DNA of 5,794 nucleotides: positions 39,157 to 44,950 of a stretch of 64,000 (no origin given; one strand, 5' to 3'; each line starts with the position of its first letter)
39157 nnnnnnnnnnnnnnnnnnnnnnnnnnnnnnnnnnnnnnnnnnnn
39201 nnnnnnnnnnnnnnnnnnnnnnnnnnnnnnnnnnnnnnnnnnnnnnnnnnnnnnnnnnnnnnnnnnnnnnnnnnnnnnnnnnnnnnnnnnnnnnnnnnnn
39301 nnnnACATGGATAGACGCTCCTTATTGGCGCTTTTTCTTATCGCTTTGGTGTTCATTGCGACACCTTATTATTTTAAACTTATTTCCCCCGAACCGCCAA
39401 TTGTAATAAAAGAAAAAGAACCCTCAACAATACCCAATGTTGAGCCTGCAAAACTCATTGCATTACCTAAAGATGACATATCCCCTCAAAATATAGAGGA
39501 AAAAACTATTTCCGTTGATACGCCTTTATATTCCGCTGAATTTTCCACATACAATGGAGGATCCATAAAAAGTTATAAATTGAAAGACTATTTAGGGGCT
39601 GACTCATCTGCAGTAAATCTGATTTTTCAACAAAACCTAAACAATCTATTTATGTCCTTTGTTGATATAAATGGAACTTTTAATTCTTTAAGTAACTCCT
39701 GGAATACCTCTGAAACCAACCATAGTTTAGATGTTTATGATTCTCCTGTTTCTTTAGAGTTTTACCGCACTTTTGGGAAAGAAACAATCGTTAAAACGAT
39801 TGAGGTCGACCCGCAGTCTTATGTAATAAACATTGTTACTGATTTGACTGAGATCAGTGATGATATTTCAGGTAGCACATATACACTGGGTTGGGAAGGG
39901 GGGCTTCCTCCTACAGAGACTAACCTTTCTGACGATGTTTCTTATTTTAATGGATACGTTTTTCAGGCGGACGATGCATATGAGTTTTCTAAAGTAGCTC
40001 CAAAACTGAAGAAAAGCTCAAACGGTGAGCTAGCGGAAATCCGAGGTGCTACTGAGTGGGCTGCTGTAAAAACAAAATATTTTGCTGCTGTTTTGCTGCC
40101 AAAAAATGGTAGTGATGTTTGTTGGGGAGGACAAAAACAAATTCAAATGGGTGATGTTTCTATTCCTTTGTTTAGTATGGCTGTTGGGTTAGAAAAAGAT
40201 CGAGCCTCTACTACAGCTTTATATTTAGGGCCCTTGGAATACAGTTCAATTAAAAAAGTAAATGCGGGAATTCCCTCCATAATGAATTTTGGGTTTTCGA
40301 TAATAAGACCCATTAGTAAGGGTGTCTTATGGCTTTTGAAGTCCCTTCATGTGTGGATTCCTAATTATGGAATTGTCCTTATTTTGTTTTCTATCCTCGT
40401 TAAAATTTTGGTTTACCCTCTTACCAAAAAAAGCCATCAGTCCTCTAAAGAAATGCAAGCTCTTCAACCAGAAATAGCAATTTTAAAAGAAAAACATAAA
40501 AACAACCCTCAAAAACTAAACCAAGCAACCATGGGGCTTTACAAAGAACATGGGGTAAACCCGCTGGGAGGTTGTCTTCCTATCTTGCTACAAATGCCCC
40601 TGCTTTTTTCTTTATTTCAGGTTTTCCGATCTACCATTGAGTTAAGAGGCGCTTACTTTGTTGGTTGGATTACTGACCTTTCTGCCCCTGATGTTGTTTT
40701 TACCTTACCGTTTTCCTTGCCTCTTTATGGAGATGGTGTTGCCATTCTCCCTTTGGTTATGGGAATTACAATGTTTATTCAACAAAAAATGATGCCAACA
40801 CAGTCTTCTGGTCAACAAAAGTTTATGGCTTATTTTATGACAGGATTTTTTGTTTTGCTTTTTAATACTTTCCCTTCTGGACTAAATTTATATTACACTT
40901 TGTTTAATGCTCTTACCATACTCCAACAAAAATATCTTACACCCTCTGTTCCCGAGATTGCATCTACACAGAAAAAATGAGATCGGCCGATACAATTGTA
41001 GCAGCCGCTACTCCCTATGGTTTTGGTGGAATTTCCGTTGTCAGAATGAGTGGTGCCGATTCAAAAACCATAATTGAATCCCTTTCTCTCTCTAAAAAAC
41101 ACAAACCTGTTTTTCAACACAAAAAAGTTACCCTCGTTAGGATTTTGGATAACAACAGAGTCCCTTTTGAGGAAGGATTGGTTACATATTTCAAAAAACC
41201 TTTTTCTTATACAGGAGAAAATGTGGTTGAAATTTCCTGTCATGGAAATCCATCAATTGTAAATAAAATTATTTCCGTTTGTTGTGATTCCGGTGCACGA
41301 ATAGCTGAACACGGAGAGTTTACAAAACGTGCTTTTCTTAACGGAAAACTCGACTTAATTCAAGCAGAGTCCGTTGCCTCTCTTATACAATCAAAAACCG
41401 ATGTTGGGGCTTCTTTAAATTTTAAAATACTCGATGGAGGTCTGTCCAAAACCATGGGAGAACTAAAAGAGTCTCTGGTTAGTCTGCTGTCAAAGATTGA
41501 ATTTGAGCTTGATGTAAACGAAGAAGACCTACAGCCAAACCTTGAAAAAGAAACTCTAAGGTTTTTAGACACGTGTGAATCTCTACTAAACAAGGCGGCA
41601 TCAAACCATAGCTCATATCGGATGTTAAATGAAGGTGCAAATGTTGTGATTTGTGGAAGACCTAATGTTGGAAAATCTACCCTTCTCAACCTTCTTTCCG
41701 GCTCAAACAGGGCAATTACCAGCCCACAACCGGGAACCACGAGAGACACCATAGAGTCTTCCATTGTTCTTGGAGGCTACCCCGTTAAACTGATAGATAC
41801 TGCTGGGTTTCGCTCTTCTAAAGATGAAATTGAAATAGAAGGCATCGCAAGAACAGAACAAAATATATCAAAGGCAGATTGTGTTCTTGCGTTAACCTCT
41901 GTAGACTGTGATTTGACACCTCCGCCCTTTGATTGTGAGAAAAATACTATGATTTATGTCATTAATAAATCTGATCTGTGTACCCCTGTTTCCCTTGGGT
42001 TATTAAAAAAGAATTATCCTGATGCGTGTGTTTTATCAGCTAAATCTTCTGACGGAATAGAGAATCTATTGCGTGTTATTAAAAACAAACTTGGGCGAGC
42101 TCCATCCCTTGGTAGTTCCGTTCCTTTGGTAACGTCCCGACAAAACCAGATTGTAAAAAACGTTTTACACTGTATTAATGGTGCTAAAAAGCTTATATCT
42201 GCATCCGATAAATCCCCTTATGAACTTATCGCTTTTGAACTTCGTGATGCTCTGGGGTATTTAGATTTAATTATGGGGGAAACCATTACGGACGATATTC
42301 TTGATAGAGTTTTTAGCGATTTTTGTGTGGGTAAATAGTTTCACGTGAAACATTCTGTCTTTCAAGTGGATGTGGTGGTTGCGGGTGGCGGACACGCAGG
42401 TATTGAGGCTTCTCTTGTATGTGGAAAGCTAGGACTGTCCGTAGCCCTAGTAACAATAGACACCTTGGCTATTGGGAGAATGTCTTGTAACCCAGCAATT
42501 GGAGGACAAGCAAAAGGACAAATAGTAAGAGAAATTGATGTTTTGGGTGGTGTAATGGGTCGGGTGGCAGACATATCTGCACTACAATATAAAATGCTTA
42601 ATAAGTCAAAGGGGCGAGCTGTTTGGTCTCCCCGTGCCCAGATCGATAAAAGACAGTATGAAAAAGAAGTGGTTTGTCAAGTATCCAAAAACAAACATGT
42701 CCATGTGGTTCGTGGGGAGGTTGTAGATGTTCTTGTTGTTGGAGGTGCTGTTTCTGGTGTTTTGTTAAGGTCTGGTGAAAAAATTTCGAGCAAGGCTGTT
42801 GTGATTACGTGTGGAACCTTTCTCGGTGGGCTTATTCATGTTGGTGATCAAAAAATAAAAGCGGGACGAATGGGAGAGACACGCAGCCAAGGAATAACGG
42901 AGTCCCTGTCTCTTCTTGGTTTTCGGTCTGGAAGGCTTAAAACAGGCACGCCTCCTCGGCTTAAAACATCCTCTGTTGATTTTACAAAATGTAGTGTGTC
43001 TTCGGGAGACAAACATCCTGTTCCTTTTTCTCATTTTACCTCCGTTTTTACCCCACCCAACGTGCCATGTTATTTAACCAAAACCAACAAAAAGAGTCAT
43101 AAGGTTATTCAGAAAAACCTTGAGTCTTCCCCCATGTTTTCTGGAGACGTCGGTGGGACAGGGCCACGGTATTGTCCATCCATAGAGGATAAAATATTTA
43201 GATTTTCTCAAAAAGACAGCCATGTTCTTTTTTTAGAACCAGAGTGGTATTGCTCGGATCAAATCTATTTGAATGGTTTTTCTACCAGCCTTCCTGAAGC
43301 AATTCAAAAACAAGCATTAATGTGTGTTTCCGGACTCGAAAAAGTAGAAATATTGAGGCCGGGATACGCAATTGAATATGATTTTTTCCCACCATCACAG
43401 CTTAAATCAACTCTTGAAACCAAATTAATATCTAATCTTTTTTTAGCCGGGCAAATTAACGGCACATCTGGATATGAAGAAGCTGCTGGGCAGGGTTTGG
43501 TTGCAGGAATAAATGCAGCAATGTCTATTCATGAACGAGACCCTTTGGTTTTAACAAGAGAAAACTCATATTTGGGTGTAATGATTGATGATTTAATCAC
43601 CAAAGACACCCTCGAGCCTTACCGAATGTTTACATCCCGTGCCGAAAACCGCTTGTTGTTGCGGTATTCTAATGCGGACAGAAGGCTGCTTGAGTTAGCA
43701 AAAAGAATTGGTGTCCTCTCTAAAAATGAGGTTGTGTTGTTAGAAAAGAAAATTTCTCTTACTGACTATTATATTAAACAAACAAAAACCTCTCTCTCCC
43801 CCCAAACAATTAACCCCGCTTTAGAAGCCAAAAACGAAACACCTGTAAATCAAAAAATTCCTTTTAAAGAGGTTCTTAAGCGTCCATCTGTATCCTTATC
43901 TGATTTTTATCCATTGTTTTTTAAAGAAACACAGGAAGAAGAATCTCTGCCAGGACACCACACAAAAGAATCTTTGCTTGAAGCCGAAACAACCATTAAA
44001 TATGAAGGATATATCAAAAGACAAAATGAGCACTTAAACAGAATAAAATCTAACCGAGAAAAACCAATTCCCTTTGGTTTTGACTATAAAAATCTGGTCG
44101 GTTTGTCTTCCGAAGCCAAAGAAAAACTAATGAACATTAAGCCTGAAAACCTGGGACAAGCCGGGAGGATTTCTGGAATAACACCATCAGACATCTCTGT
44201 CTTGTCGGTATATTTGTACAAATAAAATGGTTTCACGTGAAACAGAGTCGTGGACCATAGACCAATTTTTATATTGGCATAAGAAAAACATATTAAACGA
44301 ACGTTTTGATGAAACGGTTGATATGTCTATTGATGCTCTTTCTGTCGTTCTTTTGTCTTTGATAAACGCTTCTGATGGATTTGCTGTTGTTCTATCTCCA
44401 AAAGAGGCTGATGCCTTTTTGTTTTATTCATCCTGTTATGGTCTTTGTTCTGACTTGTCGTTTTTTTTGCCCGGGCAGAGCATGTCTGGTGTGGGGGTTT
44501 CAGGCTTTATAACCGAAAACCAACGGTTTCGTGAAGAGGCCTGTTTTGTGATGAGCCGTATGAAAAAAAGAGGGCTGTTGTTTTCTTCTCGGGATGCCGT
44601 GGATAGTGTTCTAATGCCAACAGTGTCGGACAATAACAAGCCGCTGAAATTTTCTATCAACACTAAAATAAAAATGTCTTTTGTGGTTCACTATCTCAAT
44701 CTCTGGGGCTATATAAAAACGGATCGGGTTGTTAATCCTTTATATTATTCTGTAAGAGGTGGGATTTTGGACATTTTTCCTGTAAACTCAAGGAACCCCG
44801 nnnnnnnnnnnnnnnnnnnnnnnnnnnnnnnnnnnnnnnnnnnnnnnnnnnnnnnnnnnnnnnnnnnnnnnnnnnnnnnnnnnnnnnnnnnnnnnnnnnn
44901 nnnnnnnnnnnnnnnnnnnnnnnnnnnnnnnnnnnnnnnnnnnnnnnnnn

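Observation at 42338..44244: Identical 15-nt element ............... (14-bp perfect palindrome) brackets mnmG exactly at both gene junctions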

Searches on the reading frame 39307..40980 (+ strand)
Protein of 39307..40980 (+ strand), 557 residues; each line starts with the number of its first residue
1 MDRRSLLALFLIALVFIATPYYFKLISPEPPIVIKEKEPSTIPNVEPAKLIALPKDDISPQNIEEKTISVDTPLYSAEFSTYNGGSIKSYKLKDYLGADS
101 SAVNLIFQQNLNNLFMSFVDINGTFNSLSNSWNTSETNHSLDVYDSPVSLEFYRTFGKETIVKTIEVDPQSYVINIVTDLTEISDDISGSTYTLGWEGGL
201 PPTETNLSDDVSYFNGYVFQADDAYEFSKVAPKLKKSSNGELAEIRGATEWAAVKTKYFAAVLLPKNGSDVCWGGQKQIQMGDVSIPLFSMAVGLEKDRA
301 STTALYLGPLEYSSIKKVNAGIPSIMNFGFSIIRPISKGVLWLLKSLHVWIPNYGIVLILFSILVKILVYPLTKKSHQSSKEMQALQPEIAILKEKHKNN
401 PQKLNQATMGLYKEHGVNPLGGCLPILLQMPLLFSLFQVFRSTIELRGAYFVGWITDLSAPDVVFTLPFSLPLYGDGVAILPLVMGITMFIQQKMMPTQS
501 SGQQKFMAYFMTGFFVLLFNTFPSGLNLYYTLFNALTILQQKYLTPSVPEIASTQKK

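Call 7: search_protein_families(library=pfam, proteins=[window:39307-40980:+])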
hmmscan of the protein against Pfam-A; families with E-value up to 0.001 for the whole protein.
window:39307-40980:+ (557 aa): 2 families
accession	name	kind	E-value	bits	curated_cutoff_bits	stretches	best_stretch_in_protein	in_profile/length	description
PF02096.25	60KD_IMP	-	4.5e-58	196.3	35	1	354-544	1-161/163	60Kd inner membrane protein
PF14849.12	YidC_periplas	-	5e-22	79.6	24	1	68-341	2-281/283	YidC periplasmic domain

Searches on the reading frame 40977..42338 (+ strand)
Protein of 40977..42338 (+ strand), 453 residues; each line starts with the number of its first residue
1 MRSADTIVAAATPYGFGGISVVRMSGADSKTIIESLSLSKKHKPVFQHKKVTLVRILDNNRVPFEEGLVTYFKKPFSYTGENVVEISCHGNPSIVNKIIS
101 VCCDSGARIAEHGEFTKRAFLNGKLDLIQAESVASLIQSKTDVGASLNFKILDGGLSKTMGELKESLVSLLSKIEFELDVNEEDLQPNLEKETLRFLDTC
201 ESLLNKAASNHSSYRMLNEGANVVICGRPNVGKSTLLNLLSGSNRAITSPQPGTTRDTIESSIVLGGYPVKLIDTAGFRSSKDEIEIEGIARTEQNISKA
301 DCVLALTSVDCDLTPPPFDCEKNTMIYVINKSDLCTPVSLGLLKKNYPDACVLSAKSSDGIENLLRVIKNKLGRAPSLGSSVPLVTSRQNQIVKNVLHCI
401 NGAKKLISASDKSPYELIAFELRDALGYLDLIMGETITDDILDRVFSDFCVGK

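Call 7: search_protein_families(library=pfam, proteins=[window:40977-42338:+])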
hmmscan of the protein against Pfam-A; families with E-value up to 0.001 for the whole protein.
window:40977-42338:+ (453 aa): 7 families
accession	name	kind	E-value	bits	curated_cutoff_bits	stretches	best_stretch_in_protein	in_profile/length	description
PF12631.12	MnmE_helical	-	3.1e-37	129.2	40.1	1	127-450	1-211/211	MnmE helical domain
PF10396.14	TrmE_N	-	5e-37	127.1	29.8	1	6-124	1-117/117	GTP-binding protein TrmE N-terminus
PF01926.29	MMR_HSR1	-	2.9e-22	79.3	21.9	1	222-316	1-92/113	50S ribosome-binding GTPase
PF02421.24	FeoB_N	-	3.2e-08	33.7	27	1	222-305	2-84/156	Ferrous iron transport protein B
PF00350.29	Dynamin_N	-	2.9e-06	27.9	27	0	223-256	1-34/168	Dynamin family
PF03193.22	RsgA_GTPase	-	4.2e-06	27.1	30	0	208-280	94-170/174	RsgA GTPase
PF16897.10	MMR_HSR1_Xtn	-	9.4e-05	22.8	35.2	0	325-372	58-104/106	C-terminal region of MMR_HSR1 domain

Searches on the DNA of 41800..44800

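Call 42: search_rna_families(source=window, start=41800, end=44800, threshold=evalue, max_evalue=1)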
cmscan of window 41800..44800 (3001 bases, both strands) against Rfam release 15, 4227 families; matches with E-value up to 1: 2.
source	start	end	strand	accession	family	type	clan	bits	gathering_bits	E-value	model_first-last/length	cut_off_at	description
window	43847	43906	-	RF00323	snoR79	Gene; snRNA; snoRNA; CD-box;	-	21.9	80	0.34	1-65/65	no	Small nucleolar RNA R79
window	43727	43818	-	RF03962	mir-958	Gene; miRNA;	-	19.5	78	0.98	1-92/92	no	mir-958 microRNA precursor family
